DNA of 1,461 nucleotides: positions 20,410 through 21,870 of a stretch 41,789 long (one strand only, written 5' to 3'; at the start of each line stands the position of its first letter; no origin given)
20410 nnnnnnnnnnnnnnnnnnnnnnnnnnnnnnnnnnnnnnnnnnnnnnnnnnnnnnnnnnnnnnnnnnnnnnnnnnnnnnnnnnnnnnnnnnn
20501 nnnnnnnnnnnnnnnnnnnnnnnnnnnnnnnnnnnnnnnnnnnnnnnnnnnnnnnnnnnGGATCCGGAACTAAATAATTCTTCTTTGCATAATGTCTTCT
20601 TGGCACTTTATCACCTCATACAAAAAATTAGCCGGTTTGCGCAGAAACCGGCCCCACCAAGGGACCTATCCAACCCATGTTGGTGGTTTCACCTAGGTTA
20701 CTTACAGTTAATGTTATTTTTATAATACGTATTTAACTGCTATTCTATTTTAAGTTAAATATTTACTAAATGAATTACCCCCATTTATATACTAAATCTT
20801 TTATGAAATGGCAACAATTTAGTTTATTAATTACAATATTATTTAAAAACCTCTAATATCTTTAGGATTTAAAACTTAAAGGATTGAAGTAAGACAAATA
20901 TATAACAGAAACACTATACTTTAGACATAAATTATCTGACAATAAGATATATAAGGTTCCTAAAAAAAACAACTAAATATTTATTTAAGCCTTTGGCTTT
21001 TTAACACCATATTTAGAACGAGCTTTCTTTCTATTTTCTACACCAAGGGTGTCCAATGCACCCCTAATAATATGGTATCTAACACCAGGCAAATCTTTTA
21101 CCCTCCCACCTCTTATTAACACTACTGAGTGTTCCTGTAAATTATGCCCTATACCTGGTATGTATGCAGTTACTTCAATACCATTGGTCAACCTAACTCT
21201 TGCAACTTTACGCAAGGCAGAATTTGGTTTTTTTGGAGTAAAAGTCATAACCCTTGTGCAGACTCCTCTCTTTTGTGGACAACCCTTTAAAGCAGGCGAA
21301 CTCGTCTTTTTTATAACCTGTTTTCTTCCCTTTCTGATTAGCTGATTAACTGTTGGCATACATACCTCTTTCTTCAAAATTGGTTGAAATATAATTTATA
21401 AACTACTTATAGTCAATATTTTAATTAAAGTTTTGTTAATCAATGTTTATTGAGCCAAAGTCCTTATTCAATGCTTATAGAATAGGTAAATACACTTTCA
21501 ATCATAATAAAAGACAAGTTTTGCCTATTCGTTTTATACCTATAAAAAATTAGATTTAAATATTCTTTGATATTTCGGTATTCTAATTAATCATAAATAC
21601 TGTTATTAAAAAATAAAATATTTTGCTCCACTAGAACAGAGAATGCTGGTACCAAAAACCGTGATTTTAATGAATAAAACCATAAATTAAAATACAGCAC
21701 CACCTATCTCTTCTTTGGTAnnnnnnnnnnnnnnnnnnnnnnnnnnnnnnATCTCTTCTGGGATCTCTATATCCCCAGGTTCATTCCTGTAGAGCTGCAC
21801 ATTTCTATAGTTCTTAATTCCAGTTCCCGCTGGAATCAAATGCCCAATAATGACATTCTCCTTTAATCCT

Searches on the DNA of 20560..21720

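Call 70: search_rna_families(source=window, start=20560, end=21720, threshold=evalue, max_evalue=1)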
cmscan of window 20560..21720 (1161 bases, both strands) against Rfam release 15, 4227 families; matches with E-value up to 1: 1.
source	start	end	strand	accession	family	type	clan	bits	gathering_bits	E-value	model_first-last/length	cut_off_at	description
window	20881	20945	+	RF00326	snoZ155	Gene; snRNA; snoRNA; CD-box;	-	24.1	43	0.68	1-81/81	no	Small nucleolar RNA Z155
